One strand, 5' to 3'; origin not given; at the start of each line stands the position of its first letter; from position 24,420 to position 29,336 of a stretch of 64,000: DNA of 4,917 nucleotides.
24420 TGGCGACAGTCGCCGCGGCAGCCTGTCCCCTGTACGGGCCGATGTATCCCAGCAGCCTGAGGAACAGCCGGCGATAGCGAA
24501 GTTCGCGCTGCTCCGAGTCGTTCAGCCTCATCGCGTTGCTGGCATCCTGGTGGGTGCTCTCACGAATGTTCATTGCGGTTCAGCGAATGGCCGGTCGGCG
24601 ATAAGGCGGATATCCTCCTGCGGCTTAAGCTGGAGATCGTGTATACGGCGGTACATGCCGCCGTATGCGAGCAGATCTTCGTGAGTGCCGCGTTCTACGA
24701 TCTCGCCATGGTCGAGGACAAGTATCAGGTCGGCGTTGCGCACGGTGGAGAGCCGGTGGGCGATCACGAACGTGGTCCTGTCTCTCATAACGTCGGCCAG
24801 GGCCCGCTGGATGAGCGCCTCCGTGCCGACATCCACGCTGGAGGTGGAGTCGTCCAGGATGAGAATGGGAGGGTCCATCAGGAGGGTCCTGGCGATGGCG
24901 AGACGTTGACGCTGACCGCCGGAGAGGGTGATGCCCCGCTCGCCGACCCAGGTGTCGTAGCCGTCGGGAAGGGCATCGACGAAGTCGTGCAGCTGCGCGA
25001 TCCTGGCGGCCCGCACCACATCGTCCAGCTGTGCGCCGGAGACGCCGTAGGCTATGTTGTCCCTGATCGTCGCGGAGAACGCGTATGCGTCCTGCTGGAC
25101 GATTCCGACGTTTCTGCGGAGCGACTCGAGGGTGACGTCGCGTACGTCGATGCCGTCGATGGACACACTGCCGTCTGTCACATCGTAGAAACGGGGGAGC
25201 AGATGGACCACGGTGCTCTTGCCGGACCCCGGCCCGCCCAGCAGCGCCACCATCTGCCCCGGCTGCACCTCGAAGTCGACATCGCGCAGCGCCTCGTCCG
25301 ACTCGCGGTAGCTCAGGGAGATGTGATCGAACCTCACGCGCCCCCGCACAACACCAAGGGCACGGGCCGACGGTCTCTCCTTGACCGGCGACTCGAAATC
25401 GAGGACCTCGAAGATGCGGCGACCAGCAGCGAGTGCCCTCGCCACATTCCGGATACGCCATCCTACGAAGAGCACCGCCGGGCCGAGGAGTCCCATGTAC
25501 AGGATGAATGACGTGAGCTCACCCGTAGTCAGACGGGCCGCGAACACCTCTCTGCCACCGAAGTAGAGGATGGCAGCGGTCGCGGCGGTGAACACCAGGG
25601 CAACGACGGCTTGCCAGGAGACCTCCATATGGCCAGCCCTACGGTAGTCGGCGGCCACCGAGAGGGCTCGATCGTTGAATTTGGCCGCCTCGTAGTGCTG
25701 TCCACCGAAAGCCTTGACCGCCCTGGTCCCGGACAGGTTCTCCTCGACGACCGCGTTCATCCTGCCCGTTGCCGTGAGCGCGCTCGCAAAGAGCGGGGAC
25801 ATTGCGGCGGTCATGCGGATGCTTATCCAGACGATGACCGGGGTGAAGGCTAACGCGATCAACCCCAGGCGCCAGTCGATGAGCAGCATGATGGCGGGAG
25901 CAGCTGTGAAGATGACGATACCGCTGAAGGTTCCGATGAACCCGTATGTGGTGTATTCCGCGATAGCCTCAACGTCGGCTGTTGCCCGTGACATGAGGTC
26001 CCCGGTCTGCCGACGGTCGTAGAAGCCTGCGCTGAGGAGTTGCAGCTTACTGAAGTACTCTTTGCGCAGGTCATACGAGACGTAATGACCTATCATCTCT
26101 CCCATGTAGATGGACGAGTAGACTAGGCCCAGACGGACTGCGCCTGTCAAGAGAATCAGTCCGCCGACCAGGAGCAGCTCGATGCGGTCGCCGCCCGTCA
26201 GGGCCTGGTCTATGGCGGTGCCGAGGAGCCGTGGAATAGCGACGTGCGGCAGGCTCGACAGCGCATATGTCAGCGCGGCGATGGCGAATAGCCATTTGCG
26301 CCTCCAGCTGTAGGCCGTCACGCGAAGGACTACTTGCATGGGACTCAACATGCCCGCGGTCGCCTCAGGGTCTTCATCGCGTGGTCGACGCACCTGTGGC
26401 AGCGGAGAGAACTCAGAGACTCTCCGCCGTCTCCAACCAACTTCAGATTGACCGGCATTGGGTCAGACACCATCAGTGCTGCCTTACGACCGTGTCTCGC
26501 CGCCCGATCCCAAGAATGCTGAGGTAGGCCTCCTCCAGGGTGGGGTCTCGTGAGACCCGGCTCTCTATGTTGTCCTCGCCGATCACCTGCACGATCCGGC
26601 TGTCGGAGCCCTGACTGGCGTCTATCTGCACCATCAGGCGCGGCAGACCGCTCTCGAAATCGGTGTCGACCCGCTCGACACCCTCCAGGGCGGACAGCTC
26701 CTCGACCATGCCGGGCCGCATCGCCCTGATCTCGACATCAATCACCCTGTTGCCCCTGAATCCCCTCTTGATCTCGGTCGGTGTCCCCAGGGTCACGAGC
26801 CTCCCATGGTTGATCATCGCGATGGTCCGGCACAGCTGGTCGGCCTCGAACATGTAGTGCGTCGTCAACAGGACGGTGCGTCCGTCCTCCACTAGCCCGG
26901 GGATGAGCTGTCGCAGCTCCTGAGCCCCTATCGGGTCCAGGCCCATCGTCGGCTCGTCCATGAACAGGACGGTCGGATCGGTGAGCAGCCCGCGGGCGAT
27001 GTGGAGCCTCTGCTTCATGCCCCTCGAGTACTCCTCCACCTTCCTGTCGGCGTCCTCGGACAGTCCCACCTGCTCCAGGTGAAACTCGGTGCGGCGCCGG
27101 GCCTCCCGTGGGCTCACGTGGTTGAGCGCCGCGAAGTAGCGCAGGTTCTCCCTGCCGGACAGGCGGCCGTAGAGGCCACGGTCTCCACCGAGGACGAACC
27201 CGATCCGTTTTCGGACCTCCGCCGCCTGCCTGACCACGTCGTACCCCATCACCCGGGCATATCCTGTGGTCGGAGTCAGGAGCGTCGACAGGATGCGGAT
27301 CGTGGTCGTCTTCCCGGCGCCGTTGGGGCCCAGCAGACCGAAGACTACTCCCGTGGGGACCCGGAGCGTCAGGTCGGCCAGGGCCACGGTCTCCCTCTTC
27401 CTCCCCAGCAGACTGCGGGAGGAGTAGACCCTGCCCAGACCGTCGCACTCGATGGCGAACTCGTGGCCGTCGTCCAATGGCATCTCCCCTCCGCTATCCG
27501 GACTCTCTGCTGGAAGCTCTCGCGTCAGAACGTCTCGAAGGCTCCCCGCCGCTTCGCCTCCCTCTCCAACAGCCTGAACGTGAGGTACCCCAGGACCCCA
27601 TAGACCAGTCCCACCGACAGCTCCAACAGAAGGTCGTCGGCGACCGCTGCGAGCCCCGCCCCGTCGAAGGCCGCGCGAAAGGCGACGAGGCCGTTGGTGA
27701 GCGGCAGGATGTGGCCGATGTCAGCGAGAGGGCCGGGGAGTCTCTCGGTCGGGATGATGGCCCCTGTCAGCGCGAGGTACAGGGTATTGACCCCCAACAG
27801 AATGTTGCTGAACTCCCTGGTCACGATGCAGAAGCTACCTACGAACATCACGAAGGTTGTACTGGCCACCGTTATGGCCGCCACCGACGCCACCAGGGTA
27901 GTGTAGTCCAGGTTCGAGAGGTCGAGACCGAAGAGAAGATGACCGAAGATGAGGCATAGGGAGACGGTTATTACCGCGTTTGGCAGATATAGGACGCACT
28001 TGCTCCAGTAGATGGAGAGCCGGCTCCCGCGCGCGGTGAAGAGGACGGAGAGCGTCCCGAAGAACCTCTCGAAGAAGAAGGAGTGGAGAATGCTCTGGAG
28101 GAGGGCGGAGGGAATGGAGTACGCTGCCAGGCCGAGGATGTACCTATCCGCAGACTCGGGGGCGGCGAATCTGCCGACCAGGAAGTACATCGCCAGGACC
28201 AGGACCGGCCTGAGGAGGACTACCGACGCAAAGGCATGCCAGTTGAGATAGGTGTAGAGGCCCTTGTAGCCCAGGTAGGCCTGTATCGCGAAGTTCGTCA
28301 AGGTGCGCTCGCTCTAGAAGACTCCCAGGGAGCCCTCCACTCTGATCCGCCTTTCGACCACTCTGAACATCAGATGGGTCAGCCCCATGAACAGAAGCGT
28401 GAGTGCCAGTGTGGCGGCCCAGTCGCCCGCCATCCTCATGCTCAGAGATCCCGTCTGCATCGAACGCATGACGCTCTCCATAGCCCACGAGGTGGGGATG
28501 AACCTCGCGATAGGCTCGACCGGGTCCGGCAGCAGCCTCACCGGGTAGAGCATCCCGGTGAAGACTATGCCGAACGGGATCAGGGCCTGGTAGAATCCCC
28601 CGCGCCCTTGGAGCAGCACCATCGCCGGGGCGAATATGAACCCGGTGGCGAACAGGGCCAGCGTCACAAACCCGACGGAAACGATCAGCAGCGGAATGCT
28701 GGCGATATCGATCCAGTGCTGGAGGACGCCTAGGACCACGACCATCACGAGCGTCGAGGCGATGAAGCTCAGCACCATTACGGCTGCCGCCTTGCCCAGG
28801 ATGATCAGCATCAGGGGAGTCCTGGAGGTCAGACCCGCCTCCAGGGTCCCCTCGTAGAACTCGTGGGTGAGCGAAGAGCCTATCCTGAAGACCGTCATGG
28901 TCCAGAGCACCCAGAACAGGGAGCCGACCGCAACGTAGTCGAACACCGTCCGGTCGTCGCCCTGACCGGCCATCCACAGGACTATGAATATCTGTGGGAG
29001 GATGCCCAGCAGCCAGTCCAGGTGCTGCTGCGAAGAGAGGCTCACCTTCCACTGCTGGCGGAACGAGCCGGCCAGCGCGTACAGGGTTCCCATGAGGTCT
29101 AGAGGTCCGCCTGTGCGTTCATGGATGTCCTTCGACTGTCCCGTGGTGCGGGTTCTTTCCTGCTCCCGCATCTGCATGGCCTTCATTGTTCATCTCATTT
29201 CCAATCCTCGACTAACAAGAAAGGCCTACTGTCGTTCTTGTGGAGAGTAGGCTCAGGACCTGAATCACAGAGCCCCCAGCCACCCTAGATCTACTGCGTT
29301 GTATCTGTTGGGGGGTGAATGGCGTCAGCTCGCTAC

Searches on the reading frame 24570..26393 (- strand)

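Call 16: search_protein_families(library=pfam, proteins=[window:24570-26393:-], max_evalue=0.001)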
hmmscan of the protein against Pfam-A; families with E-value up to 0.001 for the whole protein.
window:24570-26393:- (607 aa): 2 families
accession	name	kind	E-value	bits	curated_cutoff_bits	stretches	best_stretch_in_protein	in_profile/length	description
PF00664.28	ABC_membrane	-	2.5e-43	149.2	28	1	38-303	3-270/274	ABC transporter transmembrane region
PF00005.33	ABC_tran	-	8.1e-30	104.6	25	1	369-518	1-137/137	ABC transporter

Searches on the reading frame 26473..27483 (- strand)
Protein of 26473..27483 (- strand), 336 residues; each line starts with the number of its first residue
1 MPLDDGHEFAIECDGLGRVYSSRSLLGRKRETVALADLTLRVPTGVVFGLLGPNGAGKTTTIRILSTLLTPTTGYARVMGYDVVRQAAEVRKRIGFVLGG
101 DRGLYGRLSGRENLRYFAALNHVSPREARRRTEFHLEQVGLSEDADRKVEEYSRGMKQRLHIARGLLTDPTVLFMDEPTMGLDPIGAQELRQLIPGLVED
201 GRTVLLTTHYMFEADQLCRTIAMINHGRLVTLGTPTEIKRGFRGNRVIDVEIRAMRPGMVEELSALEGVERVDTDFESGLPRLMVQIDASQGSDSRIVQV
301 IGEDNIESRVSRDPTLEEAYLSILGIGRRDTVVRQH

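Call 16: search_protein_families(library=pfam, proteins=[window:26473-27483:-], max_evalue=0.001)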
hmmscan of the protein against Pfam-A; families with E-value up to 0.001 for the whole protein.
window:26473-27483:- (336 aa): 5 families
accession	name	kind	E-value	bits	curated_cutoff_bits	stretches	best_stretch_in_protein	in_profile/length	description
PF00005.33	ABC_tran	-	5.3e-28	98.8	25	1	36-179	2-136/137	ABC transporter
PF13304.12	AAA_21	-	3.8e-11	44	27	1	128-209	220-298/304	AAA domain, putative AbiEii toxin, Type IV TA system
PF04310.18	MukB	-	5.6e-05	23.4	23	1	47-150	28-116/226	MukB N-terminal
PF13732.12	DrrA1-3_C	-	0.00024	22.2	27.4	1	233-320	1-77/81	ATP-binding protein DrrA1-3-like, C-terminal domain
PF13191.12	AAA_16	-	0.00031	21.7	32.6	1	25-177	2-140/167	AAA ATPase domain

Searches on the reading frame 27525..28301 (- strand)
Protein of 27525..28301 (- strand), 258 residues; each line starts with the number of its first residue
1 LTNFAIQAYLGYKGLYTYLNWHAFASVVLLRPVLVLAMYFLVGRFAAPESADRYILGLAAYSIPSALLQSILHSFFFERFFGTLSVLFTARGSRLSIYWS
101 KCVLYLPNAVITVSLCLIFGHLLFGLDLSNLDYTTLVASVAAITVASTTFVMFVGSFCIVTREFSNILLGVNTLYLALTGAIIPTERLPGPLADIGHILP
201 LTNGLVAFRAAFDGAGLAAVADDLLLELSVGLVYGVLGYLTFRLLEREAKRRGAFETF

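Call 16: search_protein_families(library=pfam, proteins=[window:27525-28301:-], max_evalue=0.001)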
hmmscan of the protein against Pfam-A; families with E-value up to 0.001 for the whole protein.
window:27525-28301:- (258 aa): 2 families
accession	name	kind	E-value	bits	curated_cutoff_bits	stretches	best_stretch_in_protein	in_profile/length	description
PF01061.29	ABC2_membrane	-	7.2e-12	45.7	26.9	1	35-211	31-209/211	ABC-2 type transporter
PF12698.13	ABC2_membrane_3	-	4.8e-11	42.8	31.6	1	48-240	157-347/347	ABC-2 family transporter protein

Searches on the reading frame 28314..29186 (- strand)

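Call 16: search_protein_families(library=pfam, proteins=[window:28314-29186:-], max_evalue=0.001)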
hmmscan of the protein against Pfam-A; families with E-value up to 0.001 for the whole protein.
window:28314-29186:- (290 aa): 2 families
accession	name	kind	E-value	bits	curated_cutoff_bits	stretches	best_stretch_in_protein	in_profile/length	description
PF12698.13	ABC2_membrane_3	-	3.3e-11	43.3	31.6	1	79-270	158-345/347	ABC-2 family transporter protein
PF01061.29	ABC2_membrane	-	2.8e-05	24.2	26.9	1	68-241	35-208/211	ABC-2 type transporter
